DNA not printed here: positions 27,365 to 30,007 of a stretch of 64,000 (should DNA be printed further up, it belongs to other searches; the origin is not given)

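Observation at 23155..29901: ISx/ISy: a ~2.4-kb IS group with 5-bp TSDs encoding ~780-aa HTH-plus-DDE-like proteins that I cannot place in a named family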

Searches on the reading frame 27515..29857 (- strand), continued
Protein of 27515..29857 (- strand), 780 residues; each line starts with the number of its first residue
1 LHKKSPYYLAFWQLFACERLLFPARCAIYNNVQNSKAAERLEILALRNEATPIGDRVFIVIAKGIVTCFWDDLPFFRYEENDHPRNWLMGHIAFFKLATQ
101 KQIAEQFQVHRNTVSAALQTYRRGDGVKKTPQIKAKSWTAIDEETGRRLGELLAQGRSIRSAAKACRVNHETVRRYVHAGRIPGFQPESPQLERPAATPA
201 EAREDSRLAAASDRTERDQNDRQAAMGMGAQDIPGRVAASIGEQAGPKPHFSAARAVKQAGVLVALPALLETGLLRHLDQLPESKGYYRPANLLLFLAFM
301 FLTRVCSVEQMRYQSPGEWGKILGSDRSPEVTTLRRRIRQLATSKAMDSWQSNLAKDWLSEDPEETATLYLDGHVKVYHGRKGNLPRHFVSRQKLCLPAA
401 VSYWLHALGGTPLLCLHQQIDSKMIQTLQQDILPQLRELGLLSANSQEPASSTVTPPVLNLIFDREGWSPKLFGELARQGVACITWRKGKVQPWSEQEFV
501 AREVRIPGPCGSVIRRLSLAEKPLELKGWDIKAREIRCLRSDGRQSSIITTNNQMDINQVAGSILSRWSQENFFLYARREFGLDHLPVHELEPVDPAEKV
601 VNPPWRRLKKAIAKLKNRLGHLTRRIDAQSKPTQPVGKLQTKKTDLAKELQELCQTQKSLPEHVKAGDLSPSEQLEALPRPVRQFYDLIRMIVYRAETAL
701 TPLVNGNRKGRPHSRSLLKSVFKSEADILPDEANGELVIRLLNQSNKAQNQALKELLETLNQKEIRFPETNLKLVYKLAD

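Call 22: find_related_loci(query=A1, collection=genome_contigs, flank=3000)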
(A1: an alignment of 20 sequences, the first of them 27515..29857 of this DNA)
Query A1 (780 aa) in genome_contigs; peptide patterns used: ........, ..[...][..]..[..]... (x = any residue, [..] = any of these).
586 stretches matched a pattern (row limit reached: there are more); 566 encode a relative of the query (tblastn E <= 1e-3); the best 80 are kept; 80 distinct loci.
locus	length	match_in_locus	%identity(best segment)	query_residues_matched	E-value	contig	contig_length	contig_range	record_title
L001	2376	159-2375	98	1-738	0e+0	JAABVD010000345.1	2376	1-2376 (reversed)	MAG: Opitutia bacterium isolate 287ce scaffold_52765, whole genome shotgun sequence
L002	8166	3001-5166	44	49-777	3e-177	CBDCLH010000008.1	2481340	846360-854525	MAG: Bryobacterales bacterium isolate e5bdc283-2042-4f5e-8736-16045c4cf6f5 genome assembly, contig: contig_8, whole geno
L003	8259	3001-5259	43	12-779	1e-174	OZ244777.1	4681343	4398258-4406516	MAG: Rhodobacterales bacterium isolate 6e308b35-f33b-4e74-a489-fa43ae000682 genome assembly, chromosome: 1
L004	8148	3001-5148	44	49-780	7e-174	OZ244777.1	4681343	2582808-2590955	MAG: Rhodobacterales bacterium isolate 6e308b35-f33b-4e74-a489-fa43ae000682 genome assembly, chromosome: 1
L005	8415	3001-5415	41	4-779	1e-172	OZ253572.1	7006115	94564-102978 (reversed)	MAG: Spirochaetia bacterium isolate 72bb51b6-cb5f-447a-8604-6b23f49a98cc genome assembly, chromosome: 1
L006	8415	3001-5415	41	4-779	1e-172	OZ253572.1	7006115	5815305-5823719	MAG: Spirochaetia bacterium isolate 72bb51b6-cb5f-447a-8604-6b23f49a98cc genome assembly, chromosome: 1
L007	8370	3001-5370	41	4-779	2e-172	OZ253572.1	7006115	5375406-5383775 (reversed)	MAG: Spirochaetia bacterium isolate 72bb51b6-cb5f-447a-8604-6b23f49a98cc genome assembly, chromosome: 1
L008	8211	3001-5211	43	49-779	8e-171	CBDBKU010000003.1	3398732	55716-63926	MAG: Bryobacterales bacterium isolate 267e02d7-54cb-4b2f-bffd-17b5cb575b83 genome assembly, contig: contig_3, whole geno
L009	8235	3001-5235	42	49-779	1e-168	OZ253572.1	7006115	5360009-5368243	MAG: Spirochaetia bacterium isolate 72bb51b6-cb5f-447a-8604-6b23f49a98cc genome assembly, chromosome: 1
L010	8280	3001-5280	42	49-778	4e-168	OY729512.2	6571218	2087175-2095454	MAG: Thalassobaculaceae bacterium isolate a8bd7160-0c7c-4351-a665-cbf86186f35e genome assembly, chromosome: 1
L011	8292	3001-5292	42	49-779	9e-167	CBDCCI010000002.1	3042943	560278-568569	MAG: Alphaproteobacteria bacterium isolate 09f1bc1b-1bad-4b92-9679-6e0ab018260f genome assembly, contig: contig_2, whole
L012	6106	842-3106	42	49-778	3e-166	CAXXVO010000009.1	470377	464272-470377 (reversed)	MAG: Alphaproteobacteria bacterium isolate b1e32fb5-33d9-4808-b364-4179d3f700a5 genome assembly, contig: contig_9, whole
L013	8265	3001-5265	42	49-778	4e-166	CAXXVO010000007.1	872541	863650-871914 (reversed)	MAG: Alphaproteobacteria bacterium isolate b1e32fb5-33d9-4808-b364-4179d3f700a5 genome assembly, contig: contig_7, whole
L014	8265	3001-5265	42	49-778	4e-166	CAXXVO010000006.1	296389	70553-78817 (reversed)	MAG: Alphaproteobacteria bacterium isolate b1e32fb5-33d9-4808-b364-4179d3f700a5 genome assembly, contig: contig_6, whole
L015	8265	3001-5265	42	49-778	4e-166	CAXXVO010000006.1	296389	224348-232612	MAG: Alphaproteobacteria bacterium isolate b1e32fb5-33d9-4808-b364-4179d3f700a5 genome assembly, contig: contig_6, whole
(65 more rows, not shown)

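Call 27: find_encoding_contigs(protein=window:27515-29857:-, flank=3000, max_places=10)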
Protein window:27515-29857:- (780 aa): no gene with exactly this product is on record in the collection.

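Call 28: find_encoding_contigs(protein=P0127, flank=3000, max_places=6)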
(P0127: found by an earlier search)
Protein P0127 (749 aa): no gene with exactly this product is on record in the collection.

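Call 30: find_encoding_contigs(protein=P0001, flank=3000, max_places=4)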
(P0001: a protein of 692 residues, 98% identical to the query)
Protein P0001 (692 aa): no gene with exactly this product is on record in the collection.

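Call 31: search_protein_representatives(protein=window:27515-29857:-)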
Query: 780 residues. Proteins with E-value up to 0.001 (for the whole library): 3180; up to 1e-10: 1558; up to 1e-30: 428. The best 150 are listed.
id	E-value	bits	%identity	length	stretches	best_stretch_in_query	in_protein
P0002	0.0e+00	1089.1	65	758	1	26-780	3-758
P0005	2.0e-175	601.6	44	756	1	49-779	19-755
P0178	1.2e-155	536.2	44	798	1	48-778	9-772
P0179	1.2e-148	513.2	41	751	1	47-779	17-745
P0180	5.2e-147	507.7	44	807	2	83-538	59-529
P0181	5.1e-140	484.6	44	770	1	58-779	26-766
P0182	2.4e-126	439.4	42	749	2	210-704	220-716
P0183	1.8e-122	426.6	47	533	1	308-779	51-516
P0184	9.6e-122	424.2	50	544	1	253-673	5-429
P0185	9.0e-115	401.1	47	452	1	238-670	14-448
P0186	4.7e-113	395.4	36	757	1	47-778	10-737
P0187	7.3e-112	391.5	36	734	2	223-778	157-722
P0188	1.0e-111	391.0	37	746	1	212-777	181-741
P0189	2.4e-109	383.2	49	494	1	260-642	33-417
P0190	3.7e-109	382.6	97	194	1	173-355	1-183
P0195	3.5e-102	359.5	37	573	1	232-778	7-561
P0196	3.9e-101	356.0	37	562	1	226-778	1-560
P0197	1.1e-100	354.6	39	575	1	226-777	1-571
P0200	5.0e-97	342.4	37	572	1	226-778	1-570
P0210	6.1e-93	328.9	31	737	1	98-778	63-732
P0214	1.4e-91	324.5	37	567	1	226-778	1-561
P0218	1.0e-90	321.6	31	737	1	46-777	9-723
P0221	1.6e-89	317.6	34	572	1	232-777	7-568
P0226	5.0e-88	312.7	37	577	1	238-779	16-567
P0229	4.0e-87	309.7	35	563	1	226-776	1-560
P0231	2.2e-85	304.0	35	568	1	226-779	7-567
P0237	6.2e-83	295.9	34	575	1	226-778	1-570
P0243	7.7e-80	285.6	31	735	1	66-776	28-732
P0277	1.6e-63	231.7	29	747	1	51-776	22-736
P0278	2.1e-63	231.3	29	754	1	78-774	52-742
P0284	1.4e-62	228.5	31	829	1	56-777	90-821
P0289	7.2e-62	226.2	30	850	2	186-778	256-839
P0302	7.0e-60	219.6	31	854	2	237-774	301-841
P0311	1.4e-57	212.0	30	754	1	68-777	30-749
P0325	3.4e-56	207.4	30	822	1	231-778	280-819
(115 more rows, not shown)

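Call 42: search_solved_structures(query=A1, max_evalue=10)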
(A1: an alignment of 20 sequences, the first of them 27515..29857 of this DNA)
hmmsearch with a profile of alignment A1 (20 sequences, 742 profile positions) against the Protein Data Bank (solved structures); distinct sequences matched with E-value up to 10: 23.
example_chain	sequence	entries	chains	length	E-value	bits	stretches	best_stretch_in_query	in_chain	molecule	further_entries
7bhy_A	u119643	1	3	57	0.0013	20.5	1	42-90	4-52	Deoxyribonucleoside regulator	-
4tko_B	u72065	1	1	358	0.01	17.5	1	537-622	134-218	EmrA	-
2w48_A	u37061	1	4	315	0.016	16.9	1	44-96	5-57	SORBITOL OPERON REGULATOR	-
8r7y_A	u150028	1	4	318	0.022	16.4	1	40-90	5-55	Deoxyribonucleoside regulator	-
2lvs_A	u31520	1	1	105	0.028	16.1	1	61-137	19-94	Putative uncharacterized protein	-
3bpv_A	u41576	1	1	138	0.15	13.7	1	49-105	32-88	Transcriptional regulator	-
3bpx_A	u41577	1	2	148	0.16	13.5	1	49-105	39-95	Transcriptional regulator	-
7s03_A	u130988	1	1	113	0.19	13.3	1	52-142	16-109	Histone-lysine N-methyltransferase SETMAR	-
6z1p_BJ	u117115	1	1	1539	0.24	13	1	548-649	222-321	mS78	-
8q4d_A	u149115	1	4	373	0.35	12.4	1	113-149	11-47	Putative transposase for insertion sequence element IS5376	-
8b4h_A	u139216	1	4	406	0.39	12.3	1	113-149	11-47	Putative transposase for insertion sequence element IS5376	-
4ua1_A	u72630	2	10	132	0.43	12.1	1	124-165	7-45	Regulatory protein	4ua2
8x6g_H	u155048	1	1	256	0.71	11.4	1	69-149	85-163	RNA polymerase sigma factor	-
5vpa_A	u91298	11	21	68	1.3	10.5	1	564-617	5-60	Protein fosB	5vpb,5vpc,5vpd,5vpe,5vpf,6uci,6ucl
9oc3_F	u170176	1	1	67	1.4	10.5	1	564-617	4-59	Protein FosB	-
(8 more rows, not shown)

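Call 45: predict_structure(alignment_id=A1)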
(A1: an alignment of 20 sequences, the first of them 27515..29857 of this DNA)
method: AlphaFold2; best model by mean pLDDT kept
length: 780 residues; sequences in the alignment: 20
mean_pLDDT: 70.1   pTM: 0.49
mean pLDDT of the five models: 70.1, 69.2, 68.2, 67.1, 64.5
residues with pLDDT >= 90: 99; 70-90: 357; 50-70: 168; < 50: 156
segments of 3 or more residues with pLDDT < 50: 1-26, 131-138, 189-216, 219-232, 363-413, 573-593
pLDDT, mean of each block of 10 residues (from residue 1): 39 42 48 62 79 87 83 78 78 87 88 87 67 44 85 87 84 81 66 34 38 46 41 52 69 89 93 87 74 91 76 76 78 77 79 64 44 30 31 33 35 52 66 60 58 65 67 79 79 88 73 81 78 88 88 85 67 49 39 58 80 87 77 66 90 90 82 55 69 76 67 75 92 94 76 86 91 90
secondary structure, 60 per line:
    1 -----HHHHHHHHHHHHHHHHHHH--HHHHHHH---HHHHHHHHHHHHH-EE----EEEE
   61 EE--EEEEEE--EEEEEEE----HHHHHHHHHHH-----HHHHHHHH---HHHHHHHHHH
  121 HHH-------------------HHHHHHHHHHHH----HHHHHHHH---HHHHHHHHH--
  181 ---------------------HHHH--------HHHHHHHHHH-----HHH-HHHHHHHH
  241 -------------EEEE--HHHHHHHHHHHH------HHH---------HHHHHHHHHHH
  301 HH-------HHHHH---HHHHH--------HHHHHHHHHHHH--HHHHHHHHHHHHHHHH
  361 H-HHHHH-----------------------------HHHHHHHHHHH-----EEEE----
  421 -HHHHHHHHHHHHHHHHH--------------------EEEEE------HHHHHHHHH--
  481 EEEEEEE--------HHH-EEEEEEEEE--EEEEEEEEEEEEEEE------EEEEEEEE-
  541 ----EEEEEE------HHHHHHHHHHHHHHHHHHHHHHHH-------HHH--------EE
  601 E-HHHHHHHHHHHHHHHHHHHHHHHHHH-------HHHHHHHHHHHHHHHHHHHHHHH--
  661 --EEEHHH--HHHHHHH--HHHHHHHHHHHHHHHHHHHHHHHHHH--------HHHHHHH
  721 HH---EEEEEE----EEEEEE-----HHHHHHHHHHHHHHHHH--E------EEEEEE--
elements in order (helices of 4 or more, strands of 3 or more residues): H6-24 H27-33 H37-49 E57-62 E65-70 E73-79 H84-94 H100-107 H111-123 H143-154 H159-166 H170-178 H202-205 H214-223 H233-240 E254-257 H260-271 H290-302 H310-314 H318-322 H331-342 H345-361 H363-367 H397-407 E413-416 H422-438 E459-463 H470-478 E481-487 E500-508 E511-525 E532-539 E545-550 H557-580 E599-601 H603-628 H636-658 E663-665 H671-677 H680-705 H714-722 E726-731 E736-741 H747-763 E773-778

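Call 49: fold_search(model_id=the predicted structure, library=pdb)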
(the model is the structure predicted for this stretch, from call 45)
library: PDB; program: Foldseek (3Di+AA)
matches with E <= 10: 607; with E <= 0.001: 0
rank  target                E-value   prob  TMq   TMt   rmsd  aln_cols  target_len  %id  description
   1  3ecp_A                1.4e-03  0.99  0.21  0.31  13.6       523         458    8  Crystal Structure Of Tn5 Transposase Complexed With 5' Phosphorylated Transposon End DNA (released 2008-10-21)
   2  4dm0_A                1.7e-03  0.97  0.20  0.29  26.8       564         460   12  TN5 transposase: 20MER OUTSIDE END 2 MN complex (released 2012-02-22)
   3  1b7e                  4.7e-03  0.97  0.17  0.30  22.4       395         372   15  TRANSPOSASE INHIBITOR (released 1999-04-21)
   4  1muh_A                4.9e-03  0.99  0.17  0.27  12.1       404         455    9  CRYSTAL STRUCTURE OF TN5 TRANSPOSASE COMPLEXED WITH TRANSPOSON END DNA (released 2002-09-27)
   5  3auy_A                8.6e-02  0.13  0.06  0.11  20.2       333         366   10  Crystal structure of Rad50 bound to ADP (released 2011-05-25)
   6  3qf7_A                1.5e-01  0.21  0.08  0.16  19.8       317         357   13  The Mre11:Rad50 complex forms an ATP dependent molecular clamp in DNA double-strand break repair (released 2011-04-20)
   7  2lvs_MODEL_1_A        2.7e-01  0.91  0.06  0.35  12.0        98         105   15  NMR solution structure of a CRISPR repeat binding protein (released 2013-01-23)
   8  8r7y_A                3.7e-01  0.93  0.06  0.14  11.5        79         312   23  Deoxyribonucleoside regulator DeoR in complex with the DNA operator (released 2024-06-19)
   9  7w1m_A                3.9e-01  0.13  0.09  0.14  22.3       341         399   10  Cryo-EM structure of human cohesin-CTCF-DNA complex (released 2023-05-31)
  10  8r7y_B                4.1e-01  0.93  0.06  0.14  11.6        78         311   23  Deoxyribonucleoside regulator DeoR in complex with the DNA operator (released 2024-06-19)
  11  2b5u_A                5.2e-01  0.07  0.06  0.08  22.3       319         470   12  Crystal Structure Of Colicin E3 V206C Mutant In Complex With Its Immunity Protein (released 2006-11-07)
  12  5ew5_A                5.2e-01  0.04  0.05  0.07  22.0       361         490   11  Crystal Structure of Colicin E9 In Complex with Its Immunity Protein Im9 (released 2016-07-20)
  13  5eph_D                5.5e-01  0.30  0.05  0.13   5.6        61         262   10  Crystal structure of extended-spectrum beta-lactamase BEL-1 in complex with Imipenem (released 2016-09-21)
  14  4d2o_A                5.5e-01  0.21  0.05  0.11   8.2        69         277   10  Crystal structure of the class A extended-spectrum beta-lactamase PER- 2 (released 2014-05-21)
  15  6dgu_A                5.5e-01  0.18  0.05  0.11   8.1        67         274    7  PER-2 class A extended-spectrum beta-lactamase crystal structure at 2.69 Angstrom resolution (released 2019-05-22)
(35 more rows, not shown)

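Call 56: search_protein_families(library=ncbifam, alignment_id=A3, max_evalue=0.01)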
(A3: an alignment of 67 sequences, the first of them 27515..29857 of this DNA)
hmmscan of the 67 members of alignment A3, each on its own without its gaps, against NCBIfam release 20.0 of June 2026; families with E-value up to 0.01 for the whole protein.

A. member 1, window:27515-29857:- (780 aa): 5 families
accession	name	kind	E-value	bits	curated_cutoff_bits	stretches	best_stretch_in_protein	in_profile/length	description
NF033546.1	transpos_IS21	equivalog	5.7e-05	22.8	160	1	152-210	4-63/294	IS21 family transposase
NF033545.0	transpos_IS630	equivalog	0.00028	20.4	100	0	98-132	13-49/299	IS630 family transposase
NF033577.2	transpos_IS481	equivalog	0.0061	16.1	224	0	154-217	11-74/284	IS481 family transposase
NF033539.1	transpos_IS1380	equivalog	0.0061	15.2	180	0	251-380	4-144/419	IS1380 family transposase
NF033787.1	HTH_BldC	subfamily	0.0095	15.8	77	0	163-183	9-29/49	BldC family transcriptional regulator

B. families by the number of members that match (of 67 scanned): 26 families (the first 25 are shown)
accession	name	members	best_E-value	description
NF033545.0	transpos_IS630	48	2.6e-10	IS630 family transposase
NF033577.2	transpos_IS481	35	6.4e-12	IS481 family transposase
NF033592.1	transpos_IS4_1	16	8.9e-08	IS4 family transposase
NF033594.2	transpos_ISNCY_2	11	6.4e-06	ISNCY family transposase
NF033539.1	transpos_IS1380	10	1.8e-06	IS1380 family transposase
NF033546.1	transpos_IS21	6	5.7e-05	IS21 family transposase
NF033580.1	transpos_IS5_3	4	5.7e-05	IS5 family transposase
NF033559.2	transpos_IS1634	4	0.0065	IS1634 family transposase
TIGR00122.1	birA_repr_reg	3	1.4e-05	biotin operon repressor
TIGR02937.1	sigma70-ECF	3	0.00029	sigma-70 family RNA polymerase sigma factor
NF033516.0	transpos_IS3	3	0.00049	IS3 family transposase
NF033558.1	transpos_IS1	2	0.0016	IS1 family transposase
TIGR01764.1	excise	2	0.0032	excisionase family DNA-binding protein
TIGR03156.1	GTP_HflX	1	8.1e-05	GTPase HflX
TIGR02959.1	SigZ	1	0.00039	RNA polymerase sigma factor SigZ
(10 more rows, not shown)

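Call 57: search_protein_families(library=pfam, alignment_id=A3, max_evalue=0.01)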
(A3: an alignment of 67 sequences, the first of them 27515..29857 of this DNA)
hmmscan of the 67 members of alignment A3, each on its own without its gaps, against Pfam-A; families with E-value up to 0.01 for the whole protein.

A. member 1, window:27515-29857:- (780 aa): 6 families
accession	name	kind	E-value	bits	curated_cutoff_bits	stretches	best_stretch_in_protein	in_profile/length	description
PF21804.3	Transposase_29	-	1.8e-105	353.7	27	1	228-778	2-560/562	Transposase protein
PF13384.12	HTH_23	-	2.8e-09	37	24.6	1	98-126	18-45/50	Homeodomain-like domain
PF13518.12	HTH_28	-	3.5e-05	24.2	25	0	152-178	8-34/52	Helix-turn-helix domain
PF13542.12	HTH_Tnp_ISL3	-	4.4e-05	23.3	27.4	0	151-178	22-48/51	Helix-turn-helix domain of transposase family ISL3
PF13551.12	HTH_29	-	0.00028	21.4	28.1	0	152-179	7-35/64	Winged helix-turn helix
PF12728.13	HTH_17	-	0.0011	19.7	27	0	162-185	7-30/51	Helix-turn-helix domain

B. families by the number of members that match (of 67 scanned): 47 families (the first 25 are shown)
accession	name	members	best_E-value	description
PF21804.3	Transposase_29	67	8.5e-189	Transposase protein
PF13551.12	HTH_29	49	1.6e-13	Winged helix-turn helix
PF13384.12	HTH_23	49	3e-13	Homeodomain-like domain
PF13518.12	HTH_28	47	2.6e-13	Helix-turn-helix domain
PF13565.12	HTH_32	19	2.3e-09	Homeodomain-like domain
PF01609.27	DDE_Tnp_1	16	7.1e-08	Transposase DDE domain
PF13936.12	HTH_38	16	3.9e-06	Helix-turn-helix domain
PF02796.21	HTH_7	14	1.3e-07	Helix-turn-helix domain of resolvase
PF08281.18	Sigma70_r4_2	9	2.3e-07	Sigma-70, region 4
PF13412.12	HTH_24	9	1e-05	Winged helix-turn-helix DNA-binding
PF08279.18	HTH_11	9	2.1e-05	HTH domain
PF12728.13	HTH_17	8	0.00028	Helix-turn-helix domain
PF13542.12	HTH_Tnp_ISL3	7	4.4e-05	Helix-turn-helix domain of transposase family ISL3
PF01527.26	HTH_Tnp_1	7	0.00027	Transposase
PF13404.12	HTH_AsnC-type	5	0.0006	AsnC-type helix-turn-helix domain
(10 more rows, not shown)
